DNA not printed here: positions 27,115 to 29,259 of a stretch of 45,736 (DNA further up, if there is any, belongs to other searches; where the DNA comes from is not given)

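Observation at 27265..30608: Archaeal/eukaryotic-type phenylalanyl-tRNA synthetase (alpha ~509 aa with a winged-helix N-extension, beta ~607 aa) in a myxobacterial context, with an extra zinc-ribbon insert in the beta subunit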

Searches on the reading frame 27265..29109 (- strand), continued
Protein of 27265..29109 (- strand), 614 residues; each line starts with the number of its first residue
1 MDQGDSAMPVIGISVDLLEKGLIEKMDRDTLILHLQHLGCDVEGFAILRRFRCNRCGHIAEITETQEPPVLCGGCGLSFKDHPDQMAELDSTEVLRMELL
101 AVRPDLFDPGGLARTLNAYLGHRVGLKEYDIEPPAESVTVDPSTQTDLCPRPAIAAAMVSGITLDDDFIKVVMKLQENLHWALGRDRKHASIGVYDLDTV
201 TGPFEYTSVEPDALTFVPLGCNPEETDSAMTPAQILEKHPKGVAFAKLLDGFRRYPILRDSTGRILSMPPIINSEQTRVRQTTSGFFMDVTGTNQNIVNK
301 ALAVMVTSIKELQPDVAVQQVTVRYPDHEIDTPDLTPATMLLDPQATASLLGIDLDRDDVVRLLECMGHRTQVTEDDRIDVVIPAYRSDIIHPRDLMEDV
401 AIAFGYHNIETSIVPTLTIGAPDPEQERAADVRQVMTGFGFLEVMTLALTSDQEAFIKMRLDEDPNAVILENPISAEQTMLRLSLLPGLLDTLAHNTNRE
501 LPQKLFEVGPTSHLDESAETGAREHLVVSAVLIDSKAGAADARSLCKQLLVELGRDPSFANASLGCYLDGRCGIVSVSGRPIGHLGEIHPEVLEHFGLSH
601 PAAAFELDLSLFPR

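Call 25: list_cluster_members(proteins=[P0121, P0122, P0124, P0129, P0135, P0139, P0144, P0154, P0155, P0157])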
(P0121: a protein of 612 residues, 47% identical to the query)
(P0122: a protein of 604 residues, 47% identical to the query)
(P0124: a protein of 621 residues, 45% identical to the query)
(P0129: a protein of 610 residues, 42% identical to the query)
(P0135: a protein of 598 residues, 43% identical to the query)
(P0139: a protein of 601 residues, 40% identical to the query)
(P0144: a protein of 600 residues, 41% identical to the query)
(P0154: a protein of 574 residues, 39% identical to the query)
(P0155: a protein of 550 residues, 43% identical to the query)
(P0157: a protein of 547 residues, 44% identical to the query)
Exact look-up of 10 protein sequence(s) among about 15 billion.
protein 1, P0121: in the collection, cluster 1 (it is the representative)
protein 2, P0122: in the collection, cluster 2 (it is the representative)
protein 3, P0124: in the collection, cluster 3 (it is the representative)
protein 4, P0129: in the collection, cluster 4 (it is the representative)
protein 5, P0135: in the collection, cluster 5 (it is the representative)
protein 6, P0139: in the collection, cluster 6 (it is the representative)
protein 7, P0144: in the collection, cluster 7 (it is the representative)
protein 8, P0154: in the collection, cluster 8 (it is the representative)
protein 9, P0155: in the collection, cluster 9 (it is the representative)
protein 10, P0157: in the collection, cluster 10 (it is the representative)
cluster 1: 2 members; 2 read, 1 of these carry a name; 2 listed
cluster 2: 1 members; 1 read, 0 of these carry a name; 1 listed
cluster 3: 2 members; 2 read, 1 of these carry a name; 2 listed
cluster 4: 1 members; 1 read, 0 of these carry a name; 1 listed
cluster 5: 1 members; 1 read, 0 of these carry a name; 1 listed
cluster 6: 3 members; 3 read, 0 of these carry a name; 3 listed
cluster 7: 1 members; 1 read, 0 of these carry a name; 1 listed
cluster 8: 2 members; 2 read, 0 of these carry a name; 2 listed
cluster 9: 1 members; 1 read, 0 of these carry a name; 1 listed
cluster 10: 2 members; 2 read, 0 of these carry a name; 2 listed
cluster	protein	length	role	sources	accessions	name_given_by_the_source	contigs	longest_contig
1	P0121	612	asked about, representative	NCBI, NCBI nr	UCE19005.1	MAG: phenylalanine--tRNA ligase subunit beta [Gemmatimonadota bacterium]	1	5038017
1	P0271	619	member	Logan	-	-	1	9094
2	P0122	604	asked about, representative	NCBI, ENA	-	-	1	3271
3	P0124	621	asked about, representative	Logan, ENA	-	-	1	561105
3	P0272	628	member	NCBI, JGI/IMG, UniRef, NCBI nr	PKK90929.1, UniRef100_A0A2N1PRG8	MAG: phenylalanine--tRNA ligase subunit beta [Candidatus Wallbacteria bacterium ... | phenylalanyl-tRNA synthetase beta chain | phenylalanine--tRNA ligase n=1 Tax=Candidatus Wallbacteria bacterium HGW-Wallbacteria-1 ...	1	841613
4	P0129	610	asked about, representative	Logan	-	-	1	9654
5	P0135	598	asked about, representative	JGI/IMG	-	-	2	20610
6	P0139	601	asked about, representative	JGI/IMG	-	-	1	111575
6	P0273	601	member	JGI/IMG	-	-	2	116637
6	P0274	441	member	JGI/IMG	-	-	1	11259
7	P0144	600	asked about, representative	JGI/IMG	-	-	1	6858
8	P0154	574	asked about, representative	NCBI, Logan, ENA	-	-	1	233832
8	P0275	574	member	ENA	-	-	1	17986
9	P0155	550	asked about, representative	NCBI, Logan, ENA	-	-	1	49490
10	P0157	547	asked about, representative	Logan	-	-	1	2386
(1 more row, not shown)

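Call 28: find_encoding_contigs(protein=P0121, flank=10000, max_places=2)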
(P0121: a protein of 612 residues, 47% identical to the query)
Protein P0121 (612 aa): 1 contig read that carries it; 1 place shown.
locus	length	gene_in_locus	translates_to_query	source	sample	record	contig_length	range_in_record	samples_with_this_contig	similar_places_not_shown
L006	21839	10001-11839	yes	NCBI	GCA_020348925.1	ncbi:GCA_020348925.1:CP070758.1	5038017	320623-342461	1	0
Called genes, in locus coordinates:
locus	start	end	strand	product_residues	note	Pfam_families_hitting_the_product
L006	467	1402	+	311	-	-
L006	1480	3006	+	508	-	PF05226:CHASE2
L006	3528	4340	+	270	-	PF20244:DUF6599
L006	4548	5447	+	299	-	PF04015:DUF362 (weak)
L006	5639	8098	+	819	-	PF01343:Peptidase_S49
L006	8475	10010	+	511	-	PF17759:tRNA_synthFbeta (faint), PF01409:tRNA-synt_2d, PF00152:tRNA-synt_2 (faint)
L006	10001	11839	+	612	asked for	PF03483:B3_4, PF03484:B5, PF17759:tRNA_synthFbeta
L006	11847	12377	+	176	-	PF07998:Peptidase_M54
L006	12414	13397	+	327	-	PF10727:Rossmann-like, PF03446:NAD_binding_2 (weak), PF03807:F420_oxidored (weak), PF10728:DUF2520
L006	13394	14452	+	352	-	PF21088:MS_channel_1st, PF00924:MS_channel_2nd, PF21082:MS_channel_3rd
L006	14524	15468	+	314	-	PF00850:Hist_deacetyl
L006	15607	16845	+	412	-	PF04389:Peptidase_M28 (weak), PF01546:Peptidase_M20, PF07687:M20_dimer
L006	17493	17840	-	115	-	PF01966:HD (weak), PF13487:HD_5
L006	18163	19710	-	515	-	PF00989:PAS, PF08448:PAS_4, PF13426:PAS_9, PF00990:GGDEF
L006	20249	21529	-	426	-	-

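Call 29: predict_structure(alignment_id=A1)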
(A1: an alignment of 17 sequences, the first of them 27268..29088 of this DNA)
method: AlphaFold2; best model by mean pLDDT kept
length: 607 residues; sequences in the alignment: 17
mean_pLDDT: 87.2   pTM: 0.66
mean pLDDT of the five models: 87.2, 86.5, 86.0, 85.6, 83.7
residues with pLDDT >= 90: 308; 70-90: 253; 50-70: 37; < 50: 9
segments of 3 or more residues with pLDDT < 50: 405-413
pLDDT, mean of each block of 10 residues (from residue 1): 80 90 89 86 88 84 83 89 89 74 92 89 94 91 84 91 84 70 85 92 92 85 92 82 84 93 81 90 88 92 93 96 95 94 88 94 92 94 88 83 51 60 90 84 84 90 68 88 89 90 91 87 95 94 92 91 93 93 94 95 78
secondary structure, 60 per line:
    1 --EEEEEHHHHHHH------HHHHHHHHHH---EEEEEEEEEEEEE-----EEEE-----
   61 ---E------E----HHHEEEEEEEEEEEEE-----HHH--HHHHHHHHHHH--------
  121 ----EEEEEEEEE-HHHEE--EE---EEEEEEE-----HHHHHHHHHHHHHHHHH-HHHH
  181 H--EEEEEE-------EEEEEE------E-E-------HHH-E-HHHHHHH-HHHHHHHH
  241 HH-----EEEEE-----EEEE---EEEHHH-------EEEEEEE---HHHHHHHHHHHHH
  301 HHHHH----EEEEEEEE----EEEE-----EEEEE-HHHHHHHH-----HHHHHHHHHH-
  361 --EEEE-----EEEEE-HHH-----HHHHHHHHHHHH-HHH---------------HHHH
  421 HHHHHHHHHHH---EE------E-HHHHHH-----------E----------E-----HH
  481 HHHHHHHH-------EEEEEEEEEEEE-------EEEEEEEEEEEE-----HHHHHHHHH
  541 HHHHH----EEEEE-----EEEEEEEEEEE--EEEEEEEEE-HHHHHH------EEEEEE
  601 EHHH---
elements in order: E3-7 H8-14 H21-30 E34-46 E52-55 E79-91 H102-112 E125-133 E147-153 H159-175 H177-181 E184-189 E197-202 H225-231 H233-242 E248-252 E258-261 E265-267 E278-284 H288-305 E310-317 E322-325 E331-335 H337-344 H350-359 E363-366 E372-376 H386-397 H417-431 H445-450 H479-488 E496-507 E515-526 H532-545 E550-554 E560-570 E573-581 H583-588 E595-601
